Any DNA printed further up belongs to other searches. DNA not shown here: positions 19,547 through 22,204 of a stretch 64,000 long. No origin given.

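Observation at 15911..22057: Roughly 2050-aa surface protein combining M28 aminopeptidase, CuAO-N stalk repeats and two thioredoxin-fold domains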

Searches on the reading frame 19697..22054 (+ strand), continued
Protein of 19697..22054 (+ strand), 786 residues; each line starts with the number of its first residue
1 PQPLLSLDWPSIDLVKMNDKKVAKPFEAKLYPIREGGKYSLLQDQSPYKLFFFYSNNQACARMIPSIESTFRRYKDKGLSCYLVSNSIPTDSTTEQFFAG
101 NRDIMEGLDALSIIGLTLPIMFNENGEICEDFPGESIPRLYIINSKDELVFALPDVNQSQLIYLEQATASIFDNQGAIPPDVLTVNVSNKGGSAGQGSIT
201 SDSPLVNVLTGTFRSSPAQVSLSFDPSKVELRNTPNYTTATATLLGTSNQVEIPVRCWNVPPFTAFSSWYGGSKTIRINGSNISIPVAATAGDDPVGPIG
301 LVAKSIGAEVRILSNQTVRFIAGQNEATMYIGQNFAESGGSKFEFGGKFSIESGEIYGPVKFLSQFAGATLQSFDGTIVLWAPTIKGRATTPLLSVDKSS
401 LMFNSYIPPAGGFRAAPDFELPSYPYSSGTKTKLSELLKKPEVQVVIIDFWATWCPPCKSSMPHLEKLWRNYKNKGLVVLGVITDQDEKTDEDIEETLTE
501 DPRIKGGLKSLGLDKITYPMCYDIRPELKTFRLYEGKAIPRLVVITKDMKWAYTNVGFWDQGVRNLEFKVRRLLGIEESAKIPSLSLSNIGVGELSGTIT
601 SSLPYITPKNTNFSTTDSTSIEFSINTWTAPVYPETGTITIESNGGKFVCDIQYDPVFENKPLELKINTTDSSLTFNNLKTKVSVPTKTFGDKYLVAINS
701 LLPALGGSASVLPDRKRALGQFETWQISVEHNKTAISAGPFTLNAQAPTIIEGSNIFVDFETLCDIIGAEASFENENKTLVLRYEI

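Call 64: search_protein_families(library=pfam, proteins=[P0229, P0207, P0214, P0201, P0196, P0165], max_evalue=0.00001)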
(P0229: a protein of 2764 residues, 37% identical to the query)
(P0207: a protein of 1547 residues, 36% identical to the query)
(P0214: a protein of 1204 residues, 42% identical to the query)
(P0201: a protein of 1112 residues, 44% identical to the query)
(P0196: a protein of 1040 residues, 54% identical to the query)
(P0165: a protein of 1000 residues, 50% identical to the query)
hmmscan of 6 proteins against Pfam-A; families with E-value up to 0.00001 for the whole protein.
P0229 (2764 aa): 6 families
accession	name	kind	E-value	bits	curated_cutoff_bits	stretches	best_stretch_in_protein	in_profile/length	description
PF08534.16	Redoxin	-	3.4e-60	202.5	26.6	3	2226-2344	9-132/148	Redoxin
PF00578.27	AhpC-TSA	-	5.5e-56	188.3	26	3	2228-2341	8-122/124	AhpC/TSA family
PF13905.12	Thioredoxin_8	-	3.3e-47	159.2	27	3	1877-1971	1-94/94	Thioredoxin-like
PF00085.26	Thioredoxin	-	3.3e-21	75.7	23.5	0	2245-2312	18-83/103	Thioredoxin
PF00255.25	GSHPx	-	3.3e-17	62.5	27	0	1859-1916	3-59/108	Glutathione peroxidase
PF13098.12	Thioredoxin_2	-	5.6e-15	56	27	0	2245-2341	5-88/104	Thioredoxin-like domain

P0207 (1547 aa): 6 families
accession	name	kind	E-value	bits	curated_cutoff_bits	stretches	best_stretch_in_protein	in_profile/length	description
PF08534.16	Redoxin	-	7.3e-55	185.3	26.6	3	653-765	15-132/148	Redoxin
PF00578.27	AhpC-TSA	-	2.4e-51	173.3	26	3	998-1112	7-122/124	AhpC/TSA family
PF13905.12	Thioredoxin_8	-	1e-42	144.8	27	3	1428-1524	1-94/94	Thioredoxin-like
PF00085.26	Thioredoxin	-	2.1e-20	73.1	23.5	0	1427-1487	17-74/103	Thioredoxin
PF00255.25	GSHPx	-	1e-17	64.1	27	0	998-1058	3-62/108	Glutathione peroxidase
PF13098.12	Thioredoxin_2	-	4e-13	50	27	0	666-761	5-87/104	Thioredoxin-like domain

P0214 (1204 aa): 7 families
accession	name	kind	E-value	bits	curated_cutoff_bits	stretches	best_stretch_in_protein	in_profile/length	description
PF08534.16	Redoxin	-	8.4e-36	123.4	26.6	2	790-918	8-131/148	Redoxin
PF00578.27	AhpC-TSA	-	1.1e-35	122.7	26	2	797-916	12-122/124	AhpC/TSA family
PF13905.12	Thioredoxin_8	-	4.4e-30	104.3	27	2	810-915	1-94/94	Thioredoxin-like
PF00085.26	Thioredoxin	-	2.8e-16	59.9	23.5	2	810-854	18-61/103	Thioredoxin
PF00255.25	GSHPx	-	3.7e-14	52.7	27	1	797-861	8-76/108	Glutathione peroxidase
PF13098.12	Thioredoxin_2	-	5e-07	30.5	27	0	810-885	5-95/104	Thioredoxin-like domain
PF02630.20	SCO1-SenC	-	3.1e-06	27.6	22.8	0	793-855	4-68/134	SCO1/SenC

P0201 (1112 aa): 11 families
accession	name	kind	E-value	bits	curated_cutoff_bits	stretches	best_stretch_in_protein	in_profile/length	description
PF08534.16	Redoxin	-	2.1e-41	141.6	26.6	2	554-677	3-134/148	Redoxin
PF00578.27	AhpC-TSA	-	3.1e-41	140.6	26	2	235-353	4-123/124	AhpC/TSA family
PF13905.12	Thioredoxin_8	-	9e-35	119.3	27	2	578-670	1-93/94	Thioredoxin-like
PF13365.12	Trypsin_2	-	6.5e-26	92.2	27.6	1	926-1067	2-144/144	Trypsin-like peptidase domain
PF00085.26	Thioredoxin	-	1.4e-17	64.1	23.5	2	579-645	19-83/103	Thioredoxin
PF00255.25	GSHPx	-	9.1e-13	48.2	27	0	238-297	3-61/108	Glutathione peroxidase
PF00089.32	Trypsin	-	7.9e-10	39.4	20.6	1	923-1072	25-199/220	Trypsin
PF13098.12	Thioredoxin_2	-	3.6e-08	34.1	27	0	578-672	5-88/104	Thioredoxin-like domain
PF02630.20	SCO1-SenC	-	1.2e-07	32.2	22.8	0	238-314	3-83/134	SCO1/SenC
PF13432.12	TPR_16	-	3.3e-07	31.1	32.7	0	433-500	1-65/65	Tetratricopeptide repeat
PF13428.12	TPR_14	-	4e-06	27.4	23.5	0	473-503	8-38/44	Tetratricopeptide repeat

P0196 (1040 aa): 6 families
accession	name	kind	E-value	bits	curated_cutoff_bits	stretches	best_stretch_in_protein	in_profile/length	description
PF13306.12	LRR_5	-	3.9e-56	188.8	27.7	3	474-545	16-86/127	BspA type Leucine rich repeat region (6 copies)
PF08534.16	Redoxin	-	3.6e-32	111.6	26.6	2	167-301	1-133/148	Redoxin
PF00578.27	AhpC-TSA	-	5.2e-26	91.5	26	2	168-298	1-123/124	AhpC/TSA family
PF00085.26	Thioredoxin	-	4e-19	69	23.5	2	192-229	18-54/103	Thioredoxin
PF13905.12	Thioredoxin_8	-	4.3e-15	56.3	27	1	192-296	1-94/94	Thioredoxin-like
PF00255.25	GSHPx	-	6.1e-11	42.3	27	0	191-237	20-65/108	Glutathione peroxidase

P0165 (1000 aa): 6 families
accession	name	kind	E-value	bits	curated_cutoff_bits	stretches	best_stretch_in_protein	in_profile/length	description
PF08534.16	Redoxin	-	4.7e-40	137.2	26.6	2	871-979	15-132/148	Redoxin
PF00578.27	AhpC-TSA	-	6.3e-38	129.9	26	2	869-977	10-123/124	AhpC/TSA family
PF13905.12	Thioredoxin_8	-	3e-34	117.6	27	2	884-975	1-94/94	Thioredoxin-like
PF00085.26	Thioredoxin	-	8.3e-21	74.4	23.5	1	884-932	18-65/103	Thioredoxin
PF13098.12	Thioredoxin_2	-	3.5e-13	50.2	27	1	883-977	4-89/104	Thioredoxin-like domain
PF00255.25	GSHPx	-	4.7e-10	39.4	27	0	867-923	4-59/108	Glutathione peroxidase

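Call 74: fold_search(model_id=the predicted structure, library=pdb)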
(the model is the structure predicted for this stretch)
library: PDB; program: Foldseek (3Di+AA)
matches with E <= 10: 1839; with E <= 0.001: 640
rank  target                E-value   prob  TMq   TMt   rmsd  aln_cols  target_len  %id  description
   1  3gl3_C                3.8e-10  1.00  0.16  0.84   3.4       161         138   28  Crystal structure of a putative Thiol:disulfide interchange protein DsbE from Chlorobium tepidum (released 2009-03-31)
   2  3gl3_D                6.8e-10  1.00  0.16  0.85   3.5       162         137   28  Crystal structure of a putative Thiol:disulfide interchange protein DsbE from Chlorobium tepidum (released 2009-03-31)
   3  7sqc_2B               7.1e-10  1.00  0.10  0.10  45.4       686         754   10  Ciliary C1 central pair apparatus isolated from Chlamydomonas reinhardtii (released 2022-04-13)
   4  3gl3_A                8.0e-10  1.00  0.16  0.84   3.6       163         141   29  Crystal structure of a putative Thiol:disulfide interchange protein DsbE from Chlorobium tepidum (released 2009-03-31)
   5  4nmu_A                1.4e-09  1.00  0.15  0.68  10.2       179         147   21  Crystal Structure of Thiol-disulfide Oxidoreductase from Bacillus str. 'Ames Ancestor' (released 2013-12-18)
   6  1st9_A                1.9e-09  1.00  0.16  0.80   3.9       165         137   19  Crystal Structure of a Soluble Domain of ResA in the Oxidised Form (released 2004-05-11)
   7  3gl3_B                2.0e-09  1.00  0.16  0.84   3.6       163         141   29  Crystal structure of a putative Thiol:disulfide interchange protein DsbE from Chlorobium tepidum (released 2009-03-31)
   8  1su9_B                2.4e-09  1.00  0.15  0.77   3.9       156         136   20  Reduced structure of the soluble domain of ResA (released 2004-05-11)
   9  4nmu_D                3.0e-09  1.00  0.15  0.74   4.2       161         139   24  Crystal Structure of Thiol-disulfide Oxidoreductase from Bacillus str. 'Ames Ancestor' (released 2013-12-18)
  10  2h1b_A                3.5e-09  1.00  0.15  0.77   3.9       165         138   19  ResA E80Q (released 2006-09-19)
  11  2f9s_A                4.1e-09  1.00  0.16  0.79   3.9       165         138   19  2nd Crystal Structure Of A Soluble Domain Of ResA In The Oxidised Form (released 2006-04-18)
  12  2h1b_C                4.4e-09  1.00  0.15  0.78   4.0       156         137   20  ResA E80Q (released 2006-09-19)
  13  3c71                  4.6e-09  1.00  0.15  0.75   3.9       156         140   20  Structure of a ResA variant with a DsbA-like active site motif (CPHC) (released 2008-08-12)
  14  1st9_B                5.4e-09  1.00  0.15  0.78   4.0       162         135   19  Crystal Structure of a Soluble Domain of ResA in the Oxidised Form (released 2004-05-11)
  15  2h1g_B                8.3e-09  1.00  0.15  0.76   4.0       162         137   18  ResA C74A/C77A (released 2006-09-19)
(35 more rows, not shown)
